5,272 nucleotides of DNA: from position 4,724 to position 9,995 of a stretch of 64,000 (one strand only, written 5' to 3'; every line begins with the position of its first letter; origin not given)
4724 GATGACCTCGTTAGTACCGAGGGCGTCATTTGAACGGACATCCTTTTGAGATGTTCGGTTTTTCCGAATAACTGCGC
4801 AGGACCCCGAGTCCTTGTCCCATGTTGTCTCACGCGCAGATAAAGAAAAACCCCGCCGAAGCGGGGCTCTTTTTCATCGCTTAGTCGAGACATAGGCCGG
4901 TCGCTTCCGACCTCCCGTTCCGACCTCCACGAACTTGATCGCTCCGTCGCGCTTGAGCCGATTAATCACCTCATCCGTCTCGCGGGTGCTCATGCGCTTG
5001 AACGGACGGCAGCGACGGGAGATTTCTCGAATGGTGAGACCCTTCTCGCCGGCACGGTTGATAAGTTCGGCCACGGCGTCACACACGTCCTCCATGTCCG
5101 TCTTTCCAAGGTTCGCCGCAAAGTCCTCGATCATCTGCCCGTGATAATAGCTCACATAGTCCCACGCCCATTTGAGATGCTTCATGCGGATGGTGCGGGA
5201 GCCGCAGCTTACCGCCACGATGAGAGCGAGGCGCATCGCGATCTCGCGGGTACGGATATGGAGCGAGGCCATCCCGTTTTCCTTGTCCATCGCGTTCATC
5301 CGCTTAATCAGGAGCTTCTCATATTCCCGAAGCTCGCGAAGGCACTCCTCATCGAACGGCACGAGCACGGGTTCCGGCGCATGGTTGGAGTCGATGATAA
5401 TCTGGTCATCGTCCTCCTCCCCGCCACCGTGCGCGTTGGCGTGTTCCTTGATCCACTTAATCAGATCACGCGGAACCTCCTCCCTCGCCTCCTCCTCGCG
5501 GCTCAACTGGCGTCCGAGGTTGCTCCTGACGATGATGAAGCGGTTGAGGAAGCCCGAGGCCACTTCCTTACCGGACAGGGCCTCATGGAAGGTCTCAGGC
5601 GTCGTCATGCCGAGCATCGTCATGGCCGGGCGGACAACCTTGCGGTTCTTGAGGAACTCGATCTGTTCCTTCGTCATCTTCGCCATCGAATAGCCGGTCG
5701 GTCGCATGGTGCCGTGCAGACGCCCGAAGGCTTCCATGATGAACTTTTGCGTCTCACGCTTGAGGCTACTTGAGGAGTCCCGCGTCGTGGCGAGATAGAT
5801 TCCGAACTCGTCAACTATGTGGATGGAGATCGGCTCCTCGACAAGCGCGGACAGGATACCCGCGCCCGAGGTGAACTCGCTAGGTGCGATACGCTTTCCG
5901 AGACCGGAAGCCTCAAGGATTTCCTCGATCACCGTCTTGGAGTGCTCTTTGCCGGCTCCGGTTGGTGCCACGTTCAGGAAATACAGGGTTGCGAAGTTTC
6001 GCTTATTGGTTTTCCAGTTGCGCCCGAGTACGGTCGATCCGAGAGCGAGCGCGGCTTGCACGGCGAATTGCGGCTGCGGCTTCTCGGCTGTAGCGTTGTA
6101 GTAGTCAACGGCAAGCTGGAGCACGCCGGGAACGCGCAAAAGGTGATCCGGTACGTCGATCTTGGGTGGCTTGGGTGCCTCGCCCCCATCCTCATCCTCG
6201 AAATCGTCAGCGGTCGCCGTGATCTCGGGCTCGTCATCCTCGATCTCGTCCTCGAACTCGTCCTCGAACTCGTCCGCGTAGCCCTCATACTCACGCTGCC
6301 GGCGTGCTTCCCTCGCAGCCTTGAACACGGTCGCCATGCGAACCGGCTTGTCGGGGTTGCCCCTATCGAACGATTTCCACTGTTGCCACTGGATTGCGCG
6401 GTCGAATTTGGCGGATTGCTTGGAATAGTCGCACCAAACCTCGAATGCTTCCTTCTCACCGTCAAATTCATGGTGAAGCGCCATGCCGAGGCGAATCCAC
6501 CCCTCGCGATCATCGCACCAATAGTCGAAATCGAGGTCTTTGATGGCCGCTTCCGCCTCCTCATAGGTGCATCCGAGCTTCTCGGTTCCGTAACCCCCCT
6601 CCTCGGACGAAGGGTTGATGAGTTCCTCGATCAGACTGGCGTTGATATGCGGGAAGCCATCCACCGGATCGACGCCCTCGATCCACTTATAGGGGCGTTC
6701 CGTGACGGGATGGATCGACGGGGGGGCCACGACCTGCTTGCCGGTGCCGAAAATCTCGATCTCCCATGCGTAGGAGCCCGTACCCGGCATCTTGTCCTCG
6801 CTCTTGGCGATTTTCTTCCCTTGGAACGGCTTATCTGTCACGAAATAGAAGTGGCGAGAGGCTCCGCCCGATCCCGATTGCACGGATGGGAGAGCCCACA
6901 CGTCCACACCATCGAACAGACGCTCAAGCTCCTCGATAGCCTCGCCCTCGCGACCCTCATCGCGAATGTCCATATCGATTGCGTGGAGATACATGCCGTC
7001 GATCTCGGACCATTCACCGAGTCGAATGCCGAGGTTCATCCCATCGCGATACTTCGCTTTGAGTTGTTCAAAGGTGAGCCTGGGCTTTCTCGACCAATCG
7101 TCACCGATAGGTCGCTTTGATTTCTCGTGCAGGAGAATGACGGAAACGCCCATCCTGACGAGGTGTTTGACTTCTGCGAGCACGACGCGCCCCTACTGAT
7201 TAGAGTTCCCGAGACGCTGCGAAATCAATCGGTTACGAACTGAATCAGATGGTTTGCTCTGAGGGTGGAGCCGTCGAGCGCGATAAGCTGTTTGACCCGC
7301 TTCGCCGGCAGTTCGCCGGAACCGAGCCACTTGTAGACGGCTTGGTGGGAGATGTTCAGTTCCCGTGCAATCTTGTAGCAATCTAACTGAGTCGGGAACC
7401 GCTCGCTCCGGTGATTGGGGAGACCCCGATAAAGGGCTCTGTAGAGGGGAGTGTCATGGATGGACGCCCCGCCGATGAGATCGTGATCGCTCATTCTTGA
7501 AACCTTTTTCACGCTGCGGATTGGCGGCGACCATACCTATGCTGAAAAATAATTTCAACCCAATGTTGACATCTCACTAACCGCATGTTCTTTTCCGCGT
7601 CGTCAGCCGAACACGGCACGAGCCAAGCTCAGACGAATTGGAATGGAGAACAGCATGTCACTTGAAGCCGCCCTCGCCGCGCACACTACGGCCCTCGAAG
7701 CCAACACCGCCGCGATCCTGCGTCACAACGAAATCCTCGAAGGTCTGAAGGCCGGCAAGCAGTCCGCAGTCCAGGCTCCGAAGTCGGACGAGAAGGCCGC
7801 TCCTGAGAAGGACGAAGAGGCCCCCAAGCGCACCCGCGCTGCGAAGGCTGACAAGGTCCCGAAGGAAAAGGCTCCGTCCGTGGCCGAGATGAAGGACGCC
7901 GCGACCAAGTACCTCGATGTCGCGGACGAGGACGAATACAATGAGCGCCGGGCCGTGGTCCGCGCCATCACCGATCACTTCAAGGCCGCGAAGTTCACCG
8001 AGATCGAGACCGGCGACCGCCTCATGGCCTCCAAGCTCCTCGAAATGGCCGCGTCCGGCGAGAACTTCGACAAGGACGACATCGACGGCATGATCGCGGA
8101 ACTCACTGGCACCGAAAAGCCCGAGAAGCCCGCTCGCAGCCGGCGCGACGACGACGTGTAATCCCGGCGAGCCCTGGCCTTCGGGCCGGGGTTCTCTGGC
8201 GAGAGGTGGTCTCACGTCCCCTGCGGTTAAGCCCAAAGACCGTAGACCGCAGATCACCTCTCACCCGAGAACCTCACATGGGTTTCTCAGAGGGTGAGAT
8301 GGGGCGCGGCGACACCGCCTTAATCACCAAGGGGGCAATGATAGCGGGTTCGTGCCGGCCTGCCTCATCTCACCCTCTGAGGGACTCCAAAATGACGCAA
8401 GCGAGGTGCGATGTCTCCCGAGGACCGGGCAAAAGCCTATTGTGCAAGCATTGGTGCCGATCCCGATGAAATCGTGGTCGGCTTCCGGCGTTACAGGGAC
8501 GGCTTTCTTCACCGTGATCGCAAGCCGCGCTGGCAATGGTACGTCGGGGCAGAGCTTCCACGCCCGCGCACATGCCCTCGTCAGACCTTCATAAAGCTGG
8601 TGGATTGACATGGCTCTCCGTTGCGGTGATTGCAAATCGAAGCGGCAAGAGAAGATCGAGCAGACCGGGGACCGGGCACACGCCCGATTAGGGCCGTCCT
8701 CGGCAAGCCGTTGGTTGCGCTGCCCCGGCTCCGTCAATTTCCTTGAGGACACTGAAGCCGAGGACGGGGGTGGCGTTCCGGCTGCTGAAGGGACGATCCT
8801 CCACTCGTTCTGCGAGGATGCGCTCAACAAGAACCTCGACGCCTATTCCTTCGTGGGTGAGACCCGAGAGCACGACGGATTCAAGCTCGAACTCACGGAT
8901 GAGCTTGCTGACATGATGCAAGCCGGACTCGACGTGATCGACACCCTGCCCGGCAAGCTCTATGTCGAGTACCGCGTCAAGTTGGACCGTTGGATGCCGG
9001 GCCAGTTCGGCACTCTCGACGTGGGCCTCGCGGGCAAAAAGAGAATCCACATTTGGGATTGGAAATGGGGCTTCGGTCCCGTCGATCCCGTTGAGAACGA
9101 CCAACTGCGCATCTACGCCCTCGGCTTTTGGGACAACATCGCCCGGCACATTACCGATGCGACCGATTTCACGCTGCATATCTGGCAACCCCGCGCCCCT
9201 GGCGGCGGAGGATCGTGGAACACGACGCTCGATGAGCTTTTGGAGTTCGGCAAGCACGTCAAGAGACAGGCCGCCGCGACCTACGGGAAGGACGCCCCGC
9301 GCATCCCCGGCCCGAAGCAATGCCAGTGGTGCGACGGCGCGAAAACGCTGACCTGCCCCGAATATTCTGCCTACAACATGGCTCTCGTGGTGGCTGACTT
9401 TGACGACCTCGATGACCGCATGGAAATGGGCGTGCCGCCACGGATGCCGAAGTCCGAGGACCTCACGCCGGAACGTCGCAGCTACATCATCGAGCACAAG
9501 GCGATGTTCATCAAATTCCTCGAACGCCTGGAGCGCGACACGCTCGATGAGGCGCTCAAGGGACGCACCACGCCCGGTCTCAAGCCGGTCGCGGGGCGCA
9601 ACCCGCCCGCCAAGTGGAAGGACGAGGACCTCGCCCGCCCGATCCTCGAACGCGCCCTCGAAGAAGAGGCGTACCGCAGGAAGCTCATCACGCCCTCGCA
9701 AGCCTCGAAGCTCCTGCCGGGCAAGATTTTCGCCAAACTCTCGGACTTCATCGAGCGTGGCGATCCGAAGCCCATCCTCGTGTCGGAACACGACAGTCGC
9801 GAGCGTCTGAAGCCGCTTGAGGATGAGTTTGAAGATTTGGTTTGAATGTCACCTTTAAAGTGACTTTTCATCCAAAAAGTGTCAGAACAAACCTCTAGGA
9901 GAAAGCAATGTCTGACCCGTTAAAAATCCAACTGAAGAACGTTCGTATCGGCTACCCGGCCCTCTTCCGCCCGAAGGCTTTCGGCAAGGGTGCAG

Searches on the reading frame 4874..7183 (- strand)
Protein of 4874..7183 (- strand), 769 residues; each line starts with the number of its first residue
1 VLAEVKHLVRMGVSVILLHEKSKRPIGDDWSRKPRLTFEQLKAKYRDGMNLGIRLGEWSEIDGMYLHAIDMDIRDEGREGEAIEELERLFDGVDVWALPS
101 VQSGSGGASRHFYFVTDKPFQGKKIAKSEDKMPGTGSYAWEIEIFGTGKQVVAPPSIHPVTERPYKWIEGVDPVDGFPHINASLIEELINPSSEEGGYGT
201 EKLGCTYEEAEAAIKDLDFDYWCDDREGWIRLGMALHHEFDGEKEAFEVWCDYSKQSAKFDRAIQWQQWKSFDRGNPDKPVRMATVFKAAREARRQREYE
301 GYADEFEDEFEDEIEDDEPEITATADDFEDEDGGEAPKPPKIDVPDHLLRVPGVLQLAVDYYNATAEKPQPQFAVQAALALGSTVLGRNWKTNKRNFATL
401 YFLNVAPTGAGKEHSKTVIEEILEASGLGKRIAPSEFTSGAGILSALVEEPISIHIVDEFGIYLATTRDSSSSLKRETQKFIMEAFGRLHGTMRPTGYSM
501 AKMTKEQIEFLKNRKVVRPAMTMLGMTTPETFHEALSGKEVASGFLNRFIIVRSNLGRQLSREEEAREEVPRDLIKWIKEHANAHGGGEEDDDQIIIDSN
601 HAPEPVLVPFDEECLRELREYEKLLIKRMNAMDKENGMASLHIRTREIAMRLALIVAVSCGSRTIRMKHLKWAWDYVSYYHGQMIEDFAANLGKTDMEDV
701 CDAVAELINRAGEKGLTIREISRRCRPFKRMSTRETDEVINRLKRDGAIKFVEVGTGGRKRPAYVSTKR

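Call 19: search_protein_families(library=phrogs, proteins=[window:4874-7183:-], max_evalue=0.00001)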
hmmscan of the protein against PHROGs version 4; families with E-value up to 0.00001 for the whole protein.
window:4874-7183:- (769 aa): 6 families
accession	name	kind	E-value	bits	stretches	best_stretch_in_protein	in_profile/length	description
phrog_3022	-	DNA, RNA and nucleotide metabolism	2.5e-123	414.1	1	40-762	64-780/788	DNA primase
phrog_10514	-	DNA, RNA and nucleotide metabolism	5.2e-40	138.4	1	359-756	348-735/750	DNA primase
phrog_1156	-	DNA, RNA and nucleotide metabolism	1.7e-38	133.7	1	3-336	15-370/855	DNA primase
phrog_5311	-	DNA, RNA and nucleotide metabolism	2.5e-15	56.7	1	457-762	395-677/692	helicase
phrog_29234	-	unknown function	2.7e-07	30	0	214-299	250-325/887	-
phrog_2373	-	DNA, RNA and nucleotide metabolism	6e-06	26.1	0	516-752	267-503/515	DNA helicase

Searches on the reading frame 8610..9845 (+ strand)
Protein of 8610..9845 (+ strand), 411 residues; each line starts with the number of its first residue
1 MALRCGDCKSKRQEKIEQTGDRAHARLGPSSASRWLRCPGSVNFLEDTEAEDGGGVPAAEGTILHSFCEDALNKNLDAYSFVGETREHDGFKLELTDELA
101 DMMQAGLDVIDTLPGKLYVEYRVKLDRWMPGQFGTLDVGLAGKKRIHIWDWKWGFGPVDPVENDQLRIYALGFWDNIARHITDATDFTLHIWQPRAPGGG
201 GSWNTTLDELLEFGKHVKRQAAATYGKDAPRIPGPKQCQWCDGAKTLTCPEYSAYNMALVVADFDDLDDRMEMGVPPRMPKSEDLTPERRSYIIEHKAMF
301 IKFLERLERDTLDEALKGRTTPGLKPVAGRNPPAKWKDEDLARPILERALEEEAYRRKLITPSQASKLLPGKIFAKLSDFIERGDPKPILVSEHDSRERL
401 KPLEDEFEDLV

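Call 19: search_protein_families(library=phrogs, proteins=[window:8610-9845:+], max_evalue=0.00001)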
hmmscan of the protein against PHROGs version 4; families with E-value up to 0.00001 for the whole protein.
window:8610-9845:+ (411 aa): 2 families
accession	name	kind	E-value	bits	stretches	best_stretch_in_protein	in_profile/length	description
phrog_69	-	DNA, RNA and nucleotide metabolism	1.3e-81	276.2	1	12-409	75-475/501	exonuclease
phrog_3953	-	DNA, RNA and nucleotide metabolism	3.7e-13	50.6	1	19-222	8-182/186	exonuclease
